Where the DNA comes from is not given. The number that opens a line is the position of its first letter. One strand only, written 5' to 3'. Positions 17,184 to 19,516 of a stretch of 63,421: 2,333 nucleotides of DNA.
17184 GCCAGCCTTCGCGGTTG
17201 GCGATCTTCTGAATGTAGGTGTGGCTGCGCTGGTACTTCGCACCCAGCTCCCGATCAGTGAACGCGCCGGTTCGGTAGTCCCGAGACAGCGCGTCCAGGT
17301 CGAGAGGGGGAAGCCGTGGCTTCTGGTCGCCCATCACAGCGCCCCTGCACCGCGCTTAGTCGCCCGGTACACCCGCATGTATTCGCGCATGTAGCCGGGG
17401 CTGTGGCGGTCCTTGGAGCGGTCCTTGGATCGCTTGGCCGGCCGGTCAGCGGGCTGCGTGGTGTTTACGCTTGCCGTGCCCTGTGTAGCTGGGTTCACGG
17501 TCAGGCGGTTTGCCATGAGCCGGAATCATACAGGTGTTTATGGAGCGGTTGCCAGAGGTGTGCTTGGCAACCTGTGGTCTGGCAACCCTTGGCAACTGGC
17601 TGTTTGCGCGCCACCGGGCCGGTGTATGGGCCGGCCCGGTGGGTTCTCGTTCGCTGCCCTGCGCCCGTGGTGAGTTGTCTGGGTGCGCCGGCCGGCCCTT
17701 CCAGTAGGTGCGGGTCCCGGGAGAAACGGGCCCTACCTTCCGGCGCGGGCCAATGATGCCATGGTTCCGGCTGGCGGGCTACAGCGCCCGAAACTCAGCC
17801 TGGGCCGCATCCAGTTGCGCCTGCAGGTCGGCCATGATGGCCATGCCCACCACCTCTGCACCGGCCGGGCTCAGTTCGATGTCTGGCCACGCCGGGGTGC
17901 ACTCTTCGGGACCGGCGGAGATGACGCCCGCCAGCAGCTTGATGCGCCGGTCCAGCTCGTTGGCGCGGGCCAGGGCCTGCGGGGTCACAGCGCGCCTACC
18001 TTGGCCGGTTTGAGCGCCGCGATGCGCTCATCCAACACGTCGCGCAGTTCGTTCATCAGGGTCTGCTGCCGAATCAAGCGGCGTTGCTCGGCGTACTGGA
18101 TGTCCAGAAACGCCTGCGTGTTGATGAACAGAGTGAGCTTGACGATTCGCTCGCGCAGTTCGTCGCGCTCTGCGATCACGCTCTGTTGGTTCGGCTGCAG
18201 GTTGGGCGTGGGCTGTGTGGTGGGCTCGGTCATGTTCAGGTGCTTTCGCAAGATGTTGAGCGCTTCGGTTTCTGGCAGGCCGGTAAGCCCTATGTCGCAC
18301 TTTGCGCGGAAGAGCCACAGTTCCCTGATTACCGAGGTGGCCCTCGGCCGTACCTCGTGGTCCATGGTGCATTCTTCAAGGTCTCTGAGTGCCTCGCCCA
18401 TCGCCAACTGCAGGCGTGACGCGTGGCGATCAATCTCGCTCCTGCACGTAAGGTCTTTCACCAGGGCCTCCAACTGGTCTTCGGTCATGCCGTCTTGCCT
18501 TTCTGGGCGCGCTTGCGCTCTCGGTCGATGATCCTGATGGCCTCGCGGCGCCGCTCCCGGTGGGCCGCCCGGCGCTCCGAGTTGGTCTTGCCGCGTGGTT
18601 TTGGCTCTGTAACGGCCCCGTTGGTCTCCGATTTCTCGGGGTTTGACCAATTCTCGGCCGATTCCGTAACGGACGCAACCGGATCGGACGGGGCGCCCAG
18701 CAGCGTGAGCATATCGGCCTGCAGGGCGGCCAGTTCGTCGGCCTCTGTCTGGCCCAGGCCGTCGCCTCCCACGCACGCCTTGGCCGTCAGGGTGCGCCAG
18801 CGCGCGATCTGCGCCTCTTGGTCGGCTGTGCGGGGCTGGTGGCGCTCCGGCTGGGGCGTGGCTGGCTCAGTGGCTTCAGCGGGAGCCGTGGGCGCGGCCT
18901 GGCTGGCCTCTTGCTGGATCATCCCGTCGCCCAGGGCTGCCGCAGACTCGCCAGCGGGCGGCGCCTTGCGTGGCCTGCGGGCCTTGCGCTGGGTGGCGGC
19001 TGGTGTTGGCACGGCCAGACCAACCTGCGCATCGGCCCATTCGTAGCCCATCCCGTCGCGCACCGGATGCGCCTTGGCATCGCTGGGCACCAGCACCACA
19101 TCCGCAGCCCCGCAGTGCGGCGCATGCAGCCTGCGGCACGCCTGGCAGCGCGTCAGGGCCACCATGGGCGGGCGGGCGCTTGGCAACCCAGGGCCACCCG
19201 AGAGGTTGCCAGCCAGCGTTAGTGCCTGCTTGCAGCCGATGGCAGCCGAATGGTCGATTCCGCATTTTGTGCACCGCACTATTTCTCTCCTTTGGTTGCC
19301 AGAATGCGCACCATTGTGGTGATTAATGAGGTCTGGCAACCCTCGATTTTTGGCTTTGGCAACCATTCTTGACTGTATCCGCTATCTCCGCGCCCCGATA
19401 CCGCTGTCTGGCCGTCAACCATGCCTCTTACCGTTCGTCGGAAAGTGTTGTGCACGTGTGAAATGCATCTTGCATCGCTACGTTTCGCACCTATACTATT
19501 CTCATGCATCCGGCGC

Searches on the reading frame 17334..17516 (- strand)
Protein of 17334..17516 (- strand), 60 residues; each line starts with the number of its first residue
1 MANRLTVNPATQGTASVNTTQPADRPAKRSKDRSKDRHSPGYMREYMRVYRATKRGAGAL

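Call 9: search_protein_families(library=phrogs, proteins=[window:17334-17516:-], max_evalue=0.01)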
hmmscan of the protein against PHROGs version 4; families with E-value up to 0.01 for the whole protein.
window:17334-17516:- (60 aa): 0 families

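Call 10: search_protein_families(library=pfam, proteins=[window:17334-17516:-], max_evalue=0.01)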
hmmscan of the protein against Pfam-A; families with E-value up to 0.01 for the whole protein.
window:17334-17516:- (60 aa): 0 families

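Call 56: search_protein_families(library=ncbifam, proteins=[window:17334-17516:-], max_evalue=0.01)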
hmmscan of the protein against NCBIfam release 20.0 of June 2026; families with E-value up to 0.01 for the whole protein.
window:17334-17516:- (60 aa): 0 families

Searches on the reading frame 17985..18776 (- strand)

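Call 9: search_protein_families(library=phrogs, proteins=[window:17985-18776:-], max_evalue=0.01)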
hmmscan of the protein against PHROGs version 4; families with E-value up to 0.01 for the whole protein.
window:17985-18776:- (263 aa): 4 families
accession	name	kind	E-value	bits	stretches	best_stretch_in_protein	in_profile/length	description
phrog_774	-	unknown function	4.4e-14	53.8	1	181-258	51-128/134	-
phrog_32732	-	unknown function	3.3e-10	40.9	1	192-255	94-159/159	-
phrog_3934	-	unknown function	1.3e-06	28.9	1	202-256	117-171/336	-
phrog_15270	-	unknown function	5.1e-05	24.2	1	193-255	66-128/137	-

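Call 10: search_protein_families(library=pfam, proteins=[window:17985-18776:-], max_evalue=0.01)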
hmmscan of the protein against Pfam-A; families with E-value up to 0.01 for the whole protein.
window:17985-18776:- (263 aa): 1 family
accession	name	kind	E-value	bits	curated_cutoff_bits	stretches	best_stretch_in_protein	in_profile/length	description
PF21825.2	crAss001_48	-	1.2e-12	48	24.8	1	195-253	2-60/61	crAss001_48 related protein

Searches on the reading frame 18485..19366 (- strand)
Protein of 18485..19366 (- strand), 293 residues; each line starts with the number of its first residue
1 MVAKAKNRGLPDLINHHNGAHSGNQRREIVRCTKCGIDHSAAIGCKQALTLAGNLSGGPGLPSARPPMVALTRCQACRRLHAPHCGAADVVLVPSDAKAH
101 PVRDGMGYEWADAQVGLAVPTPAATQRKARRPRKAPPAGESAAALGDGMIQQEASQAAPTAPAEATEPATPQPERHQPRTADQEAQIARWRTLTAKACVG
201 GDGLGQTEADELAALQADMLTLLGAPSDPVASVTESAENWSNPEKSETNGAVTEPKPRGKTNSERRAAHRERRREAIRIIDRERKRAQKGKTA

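Call 9: search_protein_families(library=phrogs, proteins=[window:18485-19366:-], max_evalue=0.01)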
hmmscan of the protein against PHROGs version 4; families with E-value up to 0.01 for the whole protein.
window:18485-19366:- (293 aa): 0 families

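Call 10: search_protein_families(library=pfam, proteins=[window:18485-19366:-], max_evalue=0.01)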
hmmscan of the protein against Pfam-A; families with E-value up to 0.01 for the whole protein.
window:18485-19366:- (293 aa): 0 families

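Call 15: find_related_loci(query=window:18485-19279:-, collection=viral_contigs, flank=6000)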
Query window:18485-19279:- (264 aa) in viral_contigs; peptide patterns used: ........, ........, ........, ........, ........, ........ (x = any residue, [..] = any of these).
4 stretches matched a pattern; 1 encode a relative of the query (tblastn E <= 1e-3); 1 distinct loci.
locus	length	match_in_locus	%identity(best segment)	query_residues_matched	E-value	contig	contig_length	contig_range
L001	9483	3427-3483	63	1-19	3e-5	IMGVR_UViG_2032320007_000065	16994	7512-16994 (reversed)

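Call 22: find_homologous_proteins(query=window:18485-19279:-, max_evalue=0.001)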
Query window:18485-19279:- (264 aa): 4 proteins with E <= 0.001 among 5585 candidates.
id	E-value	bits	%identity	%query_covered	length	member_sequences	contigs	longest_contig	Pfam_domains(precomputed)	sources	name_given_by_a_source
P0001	1.9e-72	262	56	100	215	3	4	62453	-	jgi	jgi:hypothetical protein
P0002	4.2e-64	235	52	100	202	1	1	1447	-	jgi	jgi:hypothetical protein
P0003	1.7e-61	226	46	100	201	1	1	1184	-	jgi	jgi:hypothetical protein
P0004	1.8e-49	187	48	100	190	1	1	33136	-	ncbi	-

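Call 23: find_encoding_contigs(protein=P0001, flank=10000, max_places=6)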
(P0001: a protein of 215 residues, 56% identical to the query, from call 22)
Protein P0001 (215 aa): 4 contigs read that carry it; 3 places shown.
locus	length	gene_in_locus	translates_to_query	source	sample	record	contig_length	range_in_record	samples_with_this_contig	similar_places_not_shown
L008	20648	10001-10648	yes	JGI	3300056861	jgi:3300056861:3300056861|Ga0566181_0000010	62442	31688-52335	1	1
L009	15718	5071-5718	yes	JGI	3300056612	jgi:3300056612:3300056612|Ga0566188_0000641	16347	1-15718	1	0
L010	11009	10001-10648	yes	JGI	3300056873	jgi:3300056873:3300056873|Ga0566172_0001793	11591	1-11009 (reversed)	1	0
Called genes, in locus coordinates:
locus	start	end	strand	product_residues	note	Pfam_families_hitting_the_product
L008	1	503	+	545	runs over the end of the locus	-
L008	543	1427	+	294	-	PF17762:HTH_ParB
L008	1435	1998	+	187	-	-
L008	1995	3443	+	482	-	PF00772:DnaB, PF13481:AAA_25, PF03796:DnaB_C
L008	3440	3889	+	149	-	PF05866:RusA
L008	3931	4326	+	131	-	-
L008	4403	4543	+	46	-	-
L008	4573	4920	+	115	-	-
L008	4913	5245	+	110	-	-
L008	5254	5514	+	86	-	-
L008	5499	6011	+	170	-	-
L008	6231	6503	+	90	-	-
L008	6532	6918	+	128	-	-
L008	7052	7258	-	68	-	-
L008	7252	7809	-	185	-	-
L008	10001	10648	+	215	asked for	-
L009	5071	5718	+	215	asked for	-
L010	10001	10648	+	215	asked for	-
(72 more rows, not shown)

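Call 24: find_encoding_contigs(protein=P0004, flank=10000, max_places=6)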
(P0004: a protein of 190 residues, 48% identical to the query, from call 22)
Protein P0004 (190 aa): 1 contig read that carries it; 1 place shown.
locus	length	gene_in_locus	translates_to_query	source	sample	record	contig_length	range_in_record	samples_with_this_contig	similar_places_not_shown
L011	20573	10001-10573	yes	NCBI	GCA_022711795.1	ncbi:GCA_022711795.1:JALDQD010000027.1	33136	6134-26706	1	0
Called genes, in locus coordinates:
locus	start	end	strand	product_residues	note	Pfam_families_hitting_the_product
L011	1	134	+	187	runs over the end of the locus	-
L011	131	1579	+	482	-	PF00772:DnaB, PF13481:AAA_25, PF03796:DnaB_C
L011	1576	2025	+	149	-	PF05866:RusA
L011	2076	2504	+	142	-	-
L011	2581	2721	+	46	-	-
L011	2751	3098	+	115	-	-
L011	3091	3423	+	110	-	-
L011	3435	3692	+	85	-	-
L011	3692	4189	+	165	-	-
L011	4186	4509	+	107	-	PF11750:DUF3307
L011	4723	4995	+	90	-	-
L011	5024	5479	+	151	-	-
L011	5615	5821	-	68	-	-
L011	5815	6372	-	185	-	-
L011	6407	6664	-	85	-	-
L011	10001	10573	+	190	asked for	-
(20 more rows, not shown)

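Call 34: find_encoding_contigs(protein=P0002, flank=3000)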
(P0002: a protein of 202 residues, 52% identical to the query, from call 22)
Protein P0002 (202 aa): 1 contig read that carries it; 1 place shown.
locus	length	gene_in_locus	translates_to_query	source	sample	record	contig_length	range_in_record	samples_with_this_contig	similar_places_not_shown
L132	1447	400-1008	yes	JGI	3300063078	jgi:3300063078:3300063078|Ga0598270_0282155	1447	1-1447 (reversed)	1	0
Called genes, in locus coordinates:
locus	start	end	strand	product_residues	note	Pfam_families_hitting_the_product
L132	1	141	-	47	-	?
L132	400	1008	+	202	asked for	-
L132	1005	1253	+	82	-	PF21825:Sequestin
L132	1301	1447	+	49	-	?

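Call 35: find_encoding_contigs(protein=P0003, flank=3000)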
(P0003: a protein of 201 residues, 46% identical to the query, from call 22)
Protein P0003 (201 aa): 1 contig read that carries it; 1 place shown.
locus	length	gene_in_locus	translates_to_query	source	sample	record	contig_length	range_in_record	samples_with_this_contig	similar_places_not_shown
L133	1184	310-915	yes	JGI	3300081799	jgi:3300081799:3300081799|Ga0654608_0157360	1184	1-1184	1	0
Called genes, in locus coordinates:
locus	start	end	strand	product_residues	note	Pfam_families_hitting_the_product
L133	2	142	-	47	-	?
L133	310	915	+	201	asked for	-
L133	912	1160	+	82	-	PF21825:Sequestin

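Call 56: search_protein_families(library=ncbifam, proteins=[window:18485-19279:-], max_evalue=0.01)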
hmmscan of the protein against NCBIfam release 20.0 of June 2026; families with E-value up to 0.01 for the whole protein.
window:18485-19279:- (264 aa): 0 families
